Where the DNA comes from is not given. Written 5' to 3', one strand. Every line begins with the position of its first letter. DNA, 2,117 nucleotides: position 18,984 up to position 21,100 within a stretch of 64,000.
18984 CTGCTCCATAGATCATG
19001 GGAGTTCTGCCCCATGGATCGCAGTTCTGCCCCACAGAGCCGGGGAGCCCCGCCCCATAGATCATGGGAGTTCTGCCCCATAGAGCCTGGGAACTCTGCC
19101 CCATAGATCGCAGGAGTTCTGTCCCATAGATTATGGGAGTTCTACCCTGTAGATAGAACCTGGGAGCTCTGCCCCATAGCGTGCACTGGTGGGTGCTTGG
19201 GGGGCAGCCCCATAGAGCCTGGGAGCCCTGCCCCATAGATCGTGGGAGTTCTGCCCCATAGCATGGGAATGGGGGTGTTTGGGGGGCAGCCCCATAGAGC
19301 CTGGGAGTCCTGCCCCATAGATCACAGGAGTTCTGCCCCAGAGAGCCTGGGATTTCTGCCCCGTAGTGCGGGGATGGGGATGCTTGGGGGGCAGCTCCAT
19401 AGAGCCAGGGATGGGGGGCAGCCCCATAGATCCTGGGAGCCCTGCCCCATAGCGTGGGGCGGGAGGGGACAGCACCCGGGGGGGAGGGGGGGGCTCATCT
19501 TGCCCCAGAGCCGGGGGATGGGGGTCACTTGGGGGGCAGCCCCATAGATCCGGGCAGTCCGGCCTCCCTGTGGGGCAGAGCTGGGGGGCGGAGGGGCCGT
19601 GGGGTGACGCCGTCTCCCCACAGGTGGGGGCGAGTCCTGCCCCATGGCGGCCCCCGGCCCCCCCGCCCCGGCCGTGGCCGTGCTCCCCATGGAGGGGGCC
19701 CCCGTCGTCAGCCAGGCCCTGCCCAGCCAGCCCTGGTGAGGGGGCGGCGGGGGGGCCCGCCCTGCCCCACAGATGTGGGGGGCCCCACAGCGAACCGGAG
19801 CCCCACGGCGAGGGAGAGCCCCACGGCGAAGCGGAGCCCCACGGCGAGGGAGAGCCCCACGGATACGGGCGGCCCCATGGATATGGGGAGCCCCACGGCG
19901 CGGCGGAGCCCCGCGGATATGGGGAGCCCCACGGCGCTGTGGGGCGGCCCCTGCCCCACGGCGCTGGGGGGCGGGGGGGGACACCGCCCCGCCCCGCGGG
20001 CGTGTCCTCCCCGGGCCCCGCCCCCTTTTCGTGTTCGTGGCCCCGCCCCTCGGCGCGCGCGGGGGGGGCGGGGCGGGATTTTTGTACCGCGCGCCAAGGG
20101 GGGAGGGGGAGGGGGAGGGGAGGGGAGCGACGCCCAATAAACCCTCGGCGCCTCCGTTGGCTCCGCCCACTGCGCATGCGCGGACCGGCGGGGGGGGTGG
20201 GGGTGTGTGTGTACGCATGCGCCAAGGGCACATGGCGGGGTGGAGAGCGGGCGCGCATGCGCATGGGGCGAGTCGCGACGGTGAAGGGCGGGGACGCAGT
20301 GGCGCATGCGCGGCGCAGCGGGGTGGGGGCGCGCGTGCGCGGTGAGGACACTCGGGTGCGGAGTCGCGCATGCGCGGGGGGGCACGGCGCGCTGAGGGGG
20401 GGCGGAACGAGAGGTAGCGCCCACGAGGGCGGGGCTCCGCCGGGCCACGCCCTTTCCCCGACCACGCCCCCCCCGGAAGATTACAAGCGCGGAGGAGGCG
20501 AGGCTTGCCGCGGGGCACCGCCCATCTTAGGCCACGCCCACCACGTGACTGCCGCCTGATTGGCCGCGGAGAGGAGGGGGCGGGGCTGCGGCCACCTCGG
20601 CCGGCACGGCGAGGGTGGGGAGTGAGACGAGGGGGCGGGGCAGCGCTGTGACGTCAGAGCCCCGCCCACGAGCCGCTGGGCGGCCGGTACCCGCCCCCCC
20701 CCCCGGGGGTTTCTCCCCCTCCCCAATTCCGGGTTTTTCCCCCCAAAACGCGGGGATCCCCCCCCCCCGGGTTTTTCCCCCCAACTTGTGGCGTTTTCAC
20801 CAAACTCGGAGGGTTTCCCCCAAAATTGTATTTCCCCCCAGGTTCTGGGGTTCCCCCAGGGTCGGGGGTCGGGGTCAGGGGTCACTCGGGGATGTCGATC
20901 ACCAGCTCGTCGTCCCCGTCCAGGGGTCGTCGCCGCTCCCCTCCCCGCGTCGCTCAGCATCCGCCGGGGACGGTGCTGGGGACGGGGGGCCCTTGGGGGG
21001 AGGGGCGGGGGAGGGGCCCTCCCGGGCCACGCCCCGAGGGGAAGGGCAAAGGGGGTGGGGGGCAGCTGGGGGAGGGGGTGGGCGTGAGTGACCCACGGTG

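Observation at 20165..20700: Orphan promoter-like CpG island (four NRF1 sites, a CRE and a CCAAT box) between the convergent 3' ends of MAZ and INO80E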

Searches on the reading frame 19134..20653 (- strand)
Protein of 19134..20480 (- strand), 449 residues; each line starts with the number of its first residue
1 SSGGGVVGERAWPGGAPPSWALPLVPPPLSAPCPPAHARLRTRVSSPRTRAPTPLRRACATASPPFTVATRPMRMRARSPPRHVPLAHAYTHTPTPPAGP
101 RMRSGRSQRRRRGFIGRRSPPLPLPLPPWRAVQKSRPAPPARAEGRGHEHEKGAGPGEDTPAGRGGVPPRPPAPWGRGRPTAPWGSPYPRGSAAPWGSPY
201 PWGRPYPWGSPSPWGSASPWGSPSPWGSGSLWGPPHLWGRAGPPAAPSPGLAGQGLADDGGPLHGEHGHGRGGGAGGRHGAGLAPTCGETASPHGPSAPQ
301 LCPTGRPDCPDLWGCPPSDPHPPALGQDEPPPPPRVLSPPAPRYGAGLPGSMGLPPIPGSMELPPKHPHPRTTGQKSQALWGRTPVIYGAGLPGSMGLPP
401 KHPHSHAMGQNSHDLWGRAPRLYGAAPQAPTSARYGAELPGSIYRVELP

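Call 12: search_protein_families(library=pfam, max_evalue=1, proteins=[window:19134-20480:-, window:19325-20653:-])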
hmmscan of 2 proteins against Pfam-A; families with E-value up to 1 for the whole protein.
window:19134-20480:- (449 aa): 0 families

window:19325-20653:- (443 aa): 0 families

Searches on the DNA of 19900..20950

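Call 65: search_rna_families(source=window, start=19900, end=20950, threshold=evalue, max_evalue=1)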
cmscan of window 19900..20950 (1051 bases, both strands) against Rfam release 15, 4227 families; matches with E-value up to 1: 1.
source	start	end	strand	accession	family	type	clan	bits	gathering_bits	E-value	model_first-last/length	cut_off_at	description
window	20769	20820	+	RF02260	MAT2A_A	Cis-reg;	-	18.2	40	0.54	1-65/65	no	MAT2A 3'UTR stem loop A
